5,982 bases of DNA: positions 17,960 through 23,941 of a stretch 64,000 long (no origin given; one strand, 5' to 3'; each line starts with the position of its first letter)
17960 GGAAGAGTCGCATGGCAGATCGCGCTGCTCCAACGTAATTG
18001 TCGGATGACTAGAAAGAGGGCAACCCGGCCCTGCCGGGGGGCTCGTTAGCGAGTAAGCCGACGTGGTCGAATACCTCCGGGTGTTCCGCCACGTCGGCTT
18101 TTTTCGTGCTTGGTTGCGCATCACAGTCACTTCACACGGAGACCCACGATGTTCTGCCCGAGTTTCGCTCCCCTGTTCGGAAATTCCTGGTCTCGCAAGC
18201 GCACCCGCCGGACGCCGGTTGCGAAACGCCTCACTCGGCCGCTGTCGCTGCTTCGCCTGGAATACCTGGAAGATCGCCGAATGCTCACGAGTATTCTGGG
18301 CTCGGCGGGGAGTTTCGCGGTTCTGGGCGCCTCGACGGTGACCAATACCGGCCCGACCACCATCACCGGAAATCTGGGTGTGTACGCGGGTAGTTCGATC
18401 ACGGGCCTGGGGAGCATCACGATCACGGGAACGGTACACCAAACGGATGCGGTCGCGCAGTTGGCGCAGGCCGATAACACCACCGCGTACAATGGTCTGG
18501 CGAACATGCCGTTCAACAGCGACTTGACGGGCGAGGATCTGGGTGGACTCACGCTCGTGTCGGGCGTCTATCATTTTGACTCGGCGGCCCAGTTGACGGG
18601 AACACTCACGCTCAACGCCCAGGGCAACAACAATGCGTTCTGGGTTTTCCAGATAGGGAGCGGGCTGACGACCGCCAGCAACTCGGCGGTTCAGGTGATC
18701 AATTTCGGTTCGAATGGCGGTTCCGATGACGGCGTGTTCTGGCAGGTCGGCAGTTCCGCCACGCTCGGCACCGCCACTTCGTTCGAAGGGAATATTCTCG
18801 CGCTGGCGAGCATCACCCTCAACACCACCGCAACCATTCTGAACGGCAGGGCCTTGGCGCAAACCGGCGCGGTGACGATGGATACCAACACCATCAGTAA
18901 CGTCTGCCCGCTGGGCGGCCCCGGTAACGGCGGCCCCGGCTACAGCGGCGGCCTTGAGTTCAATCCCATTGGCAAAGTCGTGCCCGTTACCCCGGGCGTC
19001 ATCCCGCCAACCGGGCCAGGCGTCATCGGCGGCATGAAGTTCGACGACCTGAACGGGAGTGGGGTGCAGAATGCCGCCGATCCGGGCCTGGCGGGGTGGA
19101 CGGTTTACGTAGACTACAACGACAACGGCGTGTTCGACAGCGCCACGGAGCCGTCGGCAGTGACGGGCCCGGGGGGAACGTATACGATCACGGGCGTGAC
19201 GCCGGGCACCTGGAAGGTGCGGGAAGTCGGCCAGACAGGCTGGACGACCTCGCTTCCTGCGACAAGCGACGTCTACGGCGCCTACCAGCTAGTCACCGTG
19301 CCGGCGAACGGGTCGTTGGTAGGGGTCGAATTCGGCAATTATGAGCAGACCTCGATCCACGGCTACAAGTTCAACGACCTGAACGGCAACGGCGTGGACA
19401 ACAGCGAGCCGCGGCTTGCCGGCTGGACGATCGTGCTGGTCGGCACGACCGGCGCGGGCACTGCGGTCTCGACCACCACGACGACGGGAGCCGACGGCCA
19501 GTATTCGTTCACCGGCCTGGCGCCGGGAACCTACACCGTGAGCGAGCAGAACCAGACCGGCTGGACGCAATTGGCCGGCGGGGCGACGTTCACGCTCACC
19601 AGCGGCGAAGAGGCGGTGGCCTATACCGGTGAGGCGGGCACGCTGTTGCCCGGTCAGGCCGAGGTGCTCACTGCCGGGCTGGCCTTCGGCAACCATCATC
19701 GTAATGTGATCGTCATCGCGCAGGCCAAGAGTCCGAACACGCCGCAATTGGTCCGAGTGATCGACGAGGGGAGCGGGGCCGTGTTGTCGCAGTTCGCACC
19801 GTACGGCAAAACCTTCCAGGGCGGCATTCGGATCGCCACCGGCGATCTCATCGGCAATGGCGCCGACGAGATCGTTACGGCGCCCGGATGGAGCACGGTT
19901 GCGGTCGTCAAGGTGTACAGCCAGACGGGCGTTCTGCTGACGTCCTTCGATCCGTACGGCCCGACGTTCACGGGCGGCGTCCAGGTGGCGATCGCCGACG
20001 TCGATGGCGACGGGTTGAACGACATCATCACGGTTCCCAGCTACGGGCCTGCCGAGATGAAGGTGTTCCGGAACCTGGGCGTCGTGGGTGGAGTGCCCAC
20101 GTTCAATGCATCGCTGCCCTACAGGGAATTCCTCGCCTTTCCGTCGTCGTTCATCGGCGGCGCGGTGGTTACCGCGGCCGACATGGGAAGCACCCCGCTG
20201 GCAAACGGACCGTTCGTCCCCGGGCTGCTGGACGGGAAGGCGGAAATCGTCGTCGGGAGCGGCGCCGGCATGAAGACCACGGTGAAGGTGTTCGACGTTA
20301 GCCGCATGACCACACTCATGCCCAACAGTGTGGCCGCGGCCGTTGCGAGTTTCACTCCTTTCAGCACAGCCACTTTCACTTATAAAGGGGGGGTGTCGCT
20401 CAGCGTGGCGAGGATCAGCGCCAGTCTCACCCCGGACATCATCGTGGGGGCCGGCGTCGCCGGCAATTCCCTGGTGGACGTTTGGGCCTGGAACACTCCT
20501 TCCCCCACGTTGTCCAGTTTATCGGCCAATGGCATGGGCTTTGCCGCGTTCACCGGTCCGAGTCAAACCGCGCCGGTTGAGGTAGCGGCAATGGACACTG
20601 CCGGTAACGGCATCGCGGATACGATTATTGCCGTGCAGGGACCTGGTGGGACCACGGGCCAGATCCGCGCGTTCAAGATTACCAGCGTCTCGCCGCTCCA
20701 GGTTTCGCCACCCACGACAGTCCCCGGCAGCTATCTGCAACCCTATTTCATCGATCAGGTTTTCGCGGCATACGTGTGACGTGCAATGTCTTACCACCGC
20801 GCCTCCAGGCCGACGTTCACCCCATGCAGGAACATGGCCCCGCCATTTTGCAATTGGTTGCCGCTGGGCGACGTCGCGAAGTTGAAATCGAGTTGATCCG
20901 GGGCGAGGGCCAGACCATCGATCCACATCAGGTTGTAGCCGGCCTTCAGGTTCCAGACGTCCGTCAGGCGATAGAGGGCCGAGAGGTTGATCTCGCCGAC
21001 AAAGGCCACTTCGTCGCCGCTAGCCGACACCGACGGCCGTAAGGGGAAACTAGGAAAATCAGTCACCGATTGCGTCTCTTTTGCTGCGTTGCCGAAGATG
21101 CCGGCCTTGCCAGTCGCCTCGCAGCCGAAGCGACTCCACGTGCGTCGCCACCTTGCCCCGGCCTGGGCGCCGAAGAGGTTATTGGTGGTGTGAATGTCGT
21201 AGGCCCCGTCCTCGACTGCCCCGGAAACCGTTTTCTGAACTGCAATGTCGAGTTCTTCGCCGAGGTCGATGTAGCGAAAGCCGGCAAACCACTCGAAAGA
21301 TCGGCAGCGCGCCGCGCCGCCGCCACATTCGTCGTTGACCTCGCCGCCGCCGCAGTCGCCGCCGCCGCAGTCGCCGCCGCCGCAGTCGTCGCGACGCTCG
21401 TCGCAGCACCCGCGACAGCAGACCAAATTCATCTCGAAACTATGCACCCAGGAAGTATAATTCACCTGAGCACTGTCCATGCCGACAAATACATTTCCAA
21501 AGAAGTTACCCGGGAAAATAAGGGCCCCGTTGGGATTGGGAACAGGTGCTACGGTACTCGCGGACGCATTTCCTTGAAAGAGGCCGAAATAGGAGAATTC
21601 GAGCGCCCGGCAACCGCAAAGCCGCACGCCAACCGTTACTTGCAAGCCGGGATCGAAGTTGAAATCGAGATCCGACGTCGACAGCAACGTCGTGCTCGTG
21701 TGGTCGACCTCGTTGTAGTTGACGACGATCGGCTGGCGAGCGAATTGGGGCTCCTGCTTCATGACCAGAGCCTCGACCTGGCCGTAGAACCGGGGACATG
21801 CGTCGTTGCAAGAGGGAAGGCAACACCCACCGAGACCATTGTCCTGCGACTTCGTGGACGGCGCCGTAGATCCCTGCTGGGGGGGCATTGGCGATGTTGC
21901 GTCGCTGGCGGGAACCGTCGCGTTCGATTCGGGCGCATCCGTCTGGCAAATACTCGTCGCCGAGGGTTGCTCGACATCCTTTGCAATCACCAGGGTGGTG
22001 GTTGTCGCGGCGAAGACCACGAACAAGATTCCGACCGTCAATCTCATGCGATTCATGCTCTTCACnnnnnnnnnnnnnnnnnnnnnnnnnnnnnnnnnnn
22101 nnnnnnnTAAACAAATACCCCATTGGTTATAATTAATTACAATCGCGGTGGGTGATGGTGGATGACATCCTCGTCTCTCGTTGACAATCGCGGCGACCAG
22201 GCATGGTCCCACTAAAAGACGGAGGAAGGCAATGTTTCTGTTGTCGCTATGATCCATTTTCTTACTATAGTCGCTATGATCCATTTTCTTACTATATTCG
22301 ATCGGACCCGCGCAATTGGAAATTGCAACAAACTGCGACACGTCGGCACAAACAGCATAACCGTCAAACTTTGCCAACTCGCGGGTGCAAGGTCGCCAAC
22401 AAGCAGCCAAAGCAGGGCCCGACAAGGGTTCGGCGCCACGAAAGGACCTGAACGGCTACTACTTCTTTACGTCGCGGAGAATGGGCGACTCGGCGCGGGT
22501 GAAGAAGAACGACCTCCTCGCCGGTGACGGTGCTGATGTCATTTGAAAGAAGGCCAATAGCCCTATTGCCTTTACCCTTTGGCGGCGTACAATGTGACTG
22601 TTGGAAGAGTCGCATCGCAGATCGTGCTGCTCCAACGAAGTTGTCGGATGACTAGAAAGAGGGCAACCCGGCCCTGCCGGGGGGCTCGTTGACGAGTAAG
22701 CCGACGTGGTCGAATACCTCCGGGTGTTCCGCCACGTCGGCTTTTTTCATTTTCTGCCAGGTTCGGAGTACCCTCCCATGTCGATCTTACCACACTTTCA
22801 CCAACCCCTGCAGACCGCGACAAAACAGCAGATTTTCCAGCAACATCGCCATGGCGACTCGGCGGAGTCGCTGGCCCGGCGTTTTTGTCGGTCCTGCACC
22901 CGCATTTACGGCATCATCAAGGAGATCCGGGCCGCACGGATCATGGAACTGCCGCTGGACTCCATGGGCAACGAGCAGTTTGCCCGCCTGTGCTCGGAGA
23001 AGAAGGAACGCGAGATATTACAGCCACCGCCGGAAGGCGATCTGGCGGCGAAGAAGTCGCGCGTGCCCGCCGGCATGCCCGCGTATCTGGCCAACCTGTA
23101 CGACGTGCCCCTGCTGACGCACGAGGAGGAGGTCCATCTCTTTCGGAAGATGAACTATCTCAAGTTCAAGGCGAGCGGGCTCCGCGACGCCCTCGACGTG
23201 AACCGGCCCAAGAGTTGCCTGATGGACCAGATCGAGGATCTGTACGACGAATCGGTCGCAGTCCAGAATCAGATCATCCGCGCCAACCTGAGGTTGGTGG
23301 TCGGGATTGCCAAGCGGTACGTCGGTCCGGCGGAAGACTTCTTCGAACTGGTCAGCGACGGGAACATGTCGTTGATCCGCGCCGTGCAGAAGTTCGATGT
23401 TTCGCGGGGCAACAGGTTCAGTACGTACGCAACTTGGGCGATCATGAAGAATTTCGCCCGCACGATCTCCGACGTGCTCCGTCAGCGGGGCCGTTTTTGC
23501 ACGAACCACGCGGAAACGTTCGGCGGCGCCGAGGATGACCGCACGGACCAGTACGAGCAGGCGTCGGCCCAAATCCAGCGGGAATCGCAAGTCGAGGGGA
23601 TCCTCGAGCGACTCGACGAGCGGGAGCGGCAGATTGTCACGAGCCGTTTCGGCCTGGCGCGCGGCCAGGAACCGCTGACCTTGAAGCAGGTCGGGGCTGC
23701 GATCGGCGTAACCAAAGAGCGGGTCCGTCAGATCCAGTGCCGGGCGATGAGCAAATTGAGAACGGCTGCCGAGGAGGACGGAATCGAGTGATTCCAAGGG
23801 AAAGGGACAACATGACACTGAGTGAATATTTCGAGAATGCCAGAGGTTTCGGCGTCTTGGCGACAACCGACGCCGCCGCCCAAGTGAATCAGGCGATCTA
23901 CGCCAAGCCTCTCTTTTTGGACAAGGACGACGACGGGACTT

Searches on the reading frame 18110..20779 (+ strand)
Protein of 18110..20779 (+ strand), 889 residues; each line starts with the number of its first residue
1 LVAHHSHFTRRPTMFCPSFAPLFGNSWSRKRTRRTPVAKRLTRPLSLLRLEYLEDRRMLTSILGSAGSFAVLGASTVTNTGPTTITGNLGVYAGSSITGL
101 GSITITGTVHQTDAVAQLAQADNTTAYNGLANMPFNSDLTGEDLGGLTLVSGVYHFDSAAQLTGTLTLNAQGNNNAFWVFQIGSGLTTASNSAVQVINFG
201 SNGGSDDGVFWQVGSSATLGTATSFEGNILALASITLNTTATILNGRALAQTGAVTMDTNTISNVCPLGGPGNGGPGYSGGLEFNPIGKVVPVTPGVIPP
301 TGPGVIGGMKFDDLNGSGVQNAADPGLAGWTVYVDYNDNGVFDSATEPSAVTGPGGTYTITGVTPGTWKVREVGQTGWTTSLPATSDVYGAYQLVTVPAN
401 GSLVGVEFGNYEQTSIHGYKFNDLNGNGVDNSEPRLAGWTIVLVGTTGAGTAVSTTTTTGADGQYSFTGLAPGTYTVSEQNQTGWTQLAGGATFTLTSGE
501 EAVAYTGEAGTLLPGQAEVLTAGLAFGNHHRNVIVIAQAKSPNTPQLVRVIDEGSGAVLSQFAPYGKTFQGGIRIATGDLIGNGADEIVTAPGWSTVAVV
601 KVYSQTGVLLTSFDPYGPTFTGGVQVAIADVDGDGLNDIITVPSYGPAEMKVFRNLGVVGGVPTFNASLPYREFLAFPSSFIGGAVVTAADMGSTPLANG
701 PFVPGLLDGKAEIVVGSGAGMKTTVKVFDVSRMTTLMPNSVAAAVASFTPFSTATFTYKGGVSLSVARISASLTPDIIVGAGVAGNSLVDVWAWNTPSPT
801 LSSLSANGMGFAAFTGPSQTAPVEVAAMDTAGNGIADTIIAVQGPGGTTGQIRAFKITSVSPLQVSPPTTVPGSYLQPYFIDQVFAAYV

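Call 10: search_protein_families(library=pfam, proteins=[window:18110-20779:+], max_evalue=0.01)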
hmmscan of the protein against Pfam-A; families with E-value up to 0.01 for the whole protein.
window:18110-20779:+ (889 aa): 7 families
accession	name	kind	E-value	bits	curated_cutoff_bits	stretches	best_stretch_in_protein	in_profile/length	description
PF11999.13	Ice_binding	-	4.7e-56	190.2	28.7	1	71-262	1-207/208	Ice-binding-like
PF17210.9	SdrD_B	-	1e-17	64.8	29.7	2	416-487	3-72/112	SdrD B-like domain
PF17802.7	SpaA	-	1.6e-09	38.2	23.1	1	426-481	5-60/91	Prealbumin-like fold domain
PF13620.12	CarboxypepD_reg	-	9.4e-05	23.1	32.3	1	432-478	10-53/82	Carboxypeptidase regulatory-like domain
PF13517.12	FG-GAP_3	-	0.00031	21.7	26.9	1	579-640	1-60/61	FG-GAP-like repeat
PF20009.4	GEVED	-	0.001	20.3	24.4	1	330-372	2-51/78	GEVED domain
PF01839.29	FG-GAP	-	0.0062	16.8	22.1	1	623-641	2-20/37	FG-GAP repeat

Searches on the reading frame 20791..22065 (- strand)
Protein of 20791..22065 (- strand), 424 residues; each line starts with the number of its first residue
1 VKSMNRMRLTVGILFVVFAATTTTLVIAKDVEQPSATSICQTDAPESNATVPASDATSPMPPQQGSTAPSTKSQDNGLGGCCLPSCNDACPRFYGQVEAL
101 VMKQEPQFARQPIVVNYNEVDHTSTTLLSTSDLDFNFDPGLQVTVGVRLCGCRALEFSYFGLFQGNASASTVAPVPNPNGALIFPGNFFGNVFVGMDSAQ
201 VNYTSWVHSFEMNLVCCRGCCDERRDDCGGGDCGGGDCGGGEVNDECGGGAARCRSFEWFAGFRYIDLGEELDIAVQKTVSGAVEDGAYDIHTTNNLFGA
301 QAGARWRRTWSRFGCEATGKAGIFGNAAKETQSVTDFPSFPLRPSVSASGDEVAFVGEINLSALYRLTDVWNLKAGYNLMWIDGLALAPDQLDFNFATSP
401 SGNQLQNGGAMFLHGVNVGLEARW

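Call 11: search_protein_families(library=pfam, proteins=[window:20791-22065:-], max_evalue=0.01)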
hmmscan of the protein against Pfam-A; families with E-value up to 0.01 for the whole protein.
window:20791-22065:- (424 aa): 2 families
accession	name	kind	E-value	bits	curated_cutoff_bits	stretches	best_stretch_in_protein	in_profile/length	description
PF07585.17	BBP7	-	1.1e-15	58.2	26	2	119-330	34-231/350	Putative beta barrel porin-7 (BBP7)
PF13505.12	OMP_b-brl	-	0.0082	16.8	28.7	0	280-394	64-164/175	Outer membrane protein beta-barrel domain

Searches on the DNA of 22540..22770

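Call 26: search_rna_families(source=window, start=22540, end=22770, threshold=evalue, max_evalue=5, show_alignments=2)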
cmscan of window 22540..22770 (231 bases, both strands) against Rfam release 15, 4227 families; matches with E-value up to 5: 12.
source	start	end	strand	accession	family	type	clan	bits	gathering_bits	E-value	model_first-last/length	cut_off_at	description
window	22698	22743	+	RF04248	MIR7486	Gene; miRNA;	-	18.7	67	0.64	15-72/87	no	MIR7486 microRNA precursor family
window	22698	22745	+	RF03559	mir-8303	Gene; miRNA;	-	18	90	0.25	1-58/58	no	mir-8303 microRNA precursor family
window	22698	22760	-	RF02074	STnc240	Gene; sRNA;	-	17.9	55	2.8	24-68/77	no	Enterobacterial sRNA STnc240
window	22687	22752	+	RF03684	mir-1990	Gene; miRNA;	-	16.7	63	0.25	1-75/75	no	mir-1990 microRNA precursor family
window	22698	22743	+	RF00983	mir-662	Gene; miRNA;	-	15.2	88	4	1-82/82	no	mir-662 microRNA precursor family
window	22686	22758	+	RF00236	ctRNA_pGA1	Gene; antisense;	-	14.9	45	1.2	1-79/79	no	ctRNA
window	22663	22739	+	RF02826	Scr6925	Gene; sRNA;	-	14.7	50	2.4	1-131/131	no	Streptomyces RNA 6925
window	22696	22759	+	RF02835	Bcj11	Gene; sRNA;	-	13.9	49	4.3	1-122/122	no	Burkholderia RNA 11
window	22664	22691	+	RF01804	Lambda_thermo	Cis-reg; thermoregulator;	-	12.2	50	4.7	17-44/59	no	Lambda phage CIII thermoregulator element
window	22693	22753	+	RF02353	BjrC68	Gene; sRNA;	-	12.1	39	1.1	1-82/82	no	Bradyrhizobiaceae sRNA BjrC68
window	22660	22675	+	RF01716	PhotoRC-I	Cis-reg;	-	11.4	45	1.5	5-20/44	no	PhotoRC-I RNA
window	22679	22770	+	RF02583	Teg23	Gene; sRNA;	-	10.1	166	3.9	1-81/433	3'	S. aureus Teg23 small RNA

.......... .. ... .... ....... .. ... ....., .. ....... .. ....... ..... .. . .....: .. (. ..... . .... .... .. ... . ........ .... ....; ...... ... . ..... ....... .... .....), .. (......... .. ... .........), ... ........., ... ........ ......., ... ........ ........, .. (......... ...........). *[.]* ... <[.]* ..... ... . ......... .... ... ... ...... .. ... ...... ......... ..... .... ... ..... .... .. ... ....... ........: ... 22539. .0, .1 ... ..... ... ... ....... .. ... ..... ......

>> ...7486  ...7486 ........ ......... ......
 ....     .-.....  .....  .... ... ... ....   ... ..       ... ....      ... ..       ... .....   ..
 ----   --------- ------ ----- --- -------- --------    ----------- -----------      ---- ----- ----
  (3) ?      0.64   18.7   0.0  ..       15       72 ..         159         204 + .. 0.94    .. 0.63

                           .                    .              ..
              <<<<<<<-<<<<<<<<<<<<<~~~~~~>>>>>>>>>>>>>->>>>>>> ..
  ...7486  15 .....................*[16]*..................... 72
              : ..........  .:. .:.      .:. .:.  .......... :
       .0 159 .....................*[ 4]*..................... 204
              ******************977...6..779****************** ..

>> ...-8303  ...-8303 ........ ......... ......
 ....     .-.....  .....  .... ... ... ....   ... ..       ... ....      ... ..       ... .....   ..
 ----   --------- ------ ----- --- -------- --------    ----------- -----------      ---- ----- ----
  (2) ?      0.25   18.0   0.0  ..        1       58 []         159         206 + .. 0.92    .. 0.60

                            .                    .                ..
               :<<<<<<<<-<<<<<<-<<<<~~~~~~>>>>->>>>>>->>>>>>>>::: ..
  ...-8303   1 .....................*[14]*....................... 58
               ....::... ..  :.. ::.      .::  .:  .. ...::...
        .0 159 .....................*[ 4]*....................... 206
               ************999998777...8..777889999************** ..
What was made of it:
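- On Known RNA family (Rfam 15) for the cassette RNA: Only hairpin-level chance hits, far below threshold, appear at E up to 5 (call 26).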

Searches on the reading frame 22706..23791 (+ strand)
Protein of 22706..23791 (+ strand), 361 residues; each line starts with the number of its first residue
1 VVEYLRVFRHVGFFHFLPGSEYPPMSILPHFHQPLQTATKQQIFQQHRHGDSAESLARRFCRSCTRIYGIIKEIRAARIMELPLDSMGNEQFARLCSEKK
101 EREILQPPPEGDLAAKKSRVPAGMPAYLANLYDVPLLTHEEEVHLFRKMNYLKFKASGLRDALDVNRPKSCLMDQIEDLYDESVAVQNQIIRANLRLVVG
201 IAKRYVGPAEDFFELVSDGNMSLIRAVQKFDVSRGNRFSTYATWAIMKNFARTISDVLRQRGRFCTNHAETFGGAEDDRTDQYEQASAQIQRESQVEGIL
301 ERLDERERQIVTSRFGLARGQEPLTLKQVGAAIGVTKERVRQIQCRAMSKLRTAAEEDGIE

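Call 11: search_protein_families(library=pfam, proteins=[window:22706-23791:+], max_evalue=0.01)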
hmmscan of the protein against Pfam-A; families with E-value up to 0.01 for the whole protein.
window:22706-23791:+ (361 aa): 3 families
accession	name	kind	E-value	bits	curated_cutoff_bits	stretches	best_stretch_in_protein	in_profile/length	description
PF04542.20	Sigma70_r2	-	5.8e-16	58.5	24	1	191-263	2-70/71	Sigma-70 region 2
PF04545.22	Sigma70_r4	-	1.2e-15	57.2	24.1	1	300-352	2-49/50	Sigma-70, region 4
PF08765.17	Mor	-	0.00028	21.3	24.9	1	36-79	58-100/107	Mor transcription activator family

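Call 78: find_homologous_proteins(query=window:22706-23788:+, max_evalue=1e-30)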
Query window:22706-23788:+ (361 aa): 6823 proteins with E <= 1e-30 among 8000 candidates; the best 120 are listed.
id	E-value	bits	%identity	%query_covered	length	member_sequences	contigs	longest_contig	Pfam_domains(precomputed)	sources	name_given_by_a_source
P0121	3.2e-220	748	100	93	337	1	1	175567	PF04545.23,PF04542.21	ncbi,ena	-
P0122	8.2e-188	642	87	94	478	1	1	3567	PF13384.13,PF04545.23,PF04542.21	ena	-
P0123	1.7e-180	618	80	100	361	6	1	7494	PF04545.23,PF04542.21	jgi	-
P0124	6.1e-175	599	82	93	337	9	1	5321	PF04545.23,PF04542.21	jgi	jgi:RNA polymerase primary sigma factor/RNA polymerase sigma factor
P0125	6.5e-175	599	77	100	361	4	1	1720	PF04545.23,PF04542.21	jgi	-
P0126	3.7e-172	590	76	100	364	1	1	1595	PF04545.23,PF04542.21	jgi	jgi:RNA polymerase primary sigma factor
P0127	1.3e-170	585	80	94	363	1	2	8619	PF04545.23,PF04542.21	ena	-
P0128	1.4e-168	578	80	93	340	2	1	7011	PF04545.23,PF04542.21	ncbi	ncbi:MAG: sigma-70 family RNA polymerase sigma factor [Thermoguttaceae bacterium]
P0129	1.0e-167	576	79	93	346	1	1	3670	PF04545.23,PF04542.21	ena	-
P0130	4.4e-167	574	80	93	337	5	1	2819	PF04545.23,PF04542.21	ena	-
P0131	5.1e-167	573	79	93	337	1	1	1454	PF04545.23,PF04542.21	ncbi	-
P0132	8.4e-166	569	78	93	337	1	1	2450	PF04545.23,PF04542.21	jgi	jgi:RNA polymerase primary sigma factor/RNA polymerase sigma factor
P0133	1.2e-165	569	77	94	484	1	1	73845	PF12728.14,PF08765.18,PF13384.13,PF13518.13,PF04545.23,PF04542.21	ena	-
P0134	2.7e-164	564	75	95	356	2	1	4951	PF04545.23,PF04542.21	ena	-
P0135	1.3e-163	562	76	93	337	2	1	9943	PF04545.23,PF04542.21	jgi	-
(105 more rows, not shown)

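Call 79: find_encoding_contigs(protein=P0121, flank=1000, max_places=3)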
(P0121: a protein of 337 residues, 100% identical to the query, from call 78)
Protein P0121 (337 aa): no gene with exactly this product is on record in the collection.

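Call 80: find_encoding_contigs(protein=P0122, flank=5000, max_places=3)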
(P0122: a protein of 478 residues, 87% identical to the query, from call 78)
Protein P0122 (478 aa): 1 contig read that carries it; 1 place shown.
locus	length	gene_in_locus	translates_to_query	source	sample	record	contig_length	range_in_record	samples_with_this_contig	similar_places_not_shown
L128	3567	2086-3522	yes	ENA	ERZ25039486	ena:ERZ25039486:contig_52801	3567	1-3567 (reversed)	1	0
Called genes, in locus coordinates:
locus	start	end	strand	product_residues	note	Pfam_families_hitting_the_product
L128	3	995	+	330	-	?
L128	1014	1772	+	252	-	PF00072:Response_reg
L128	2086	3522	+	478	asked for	PF13384:HTH_23 (faint), PF04542:Sigma70_r2, PF04545:Sigma70_r4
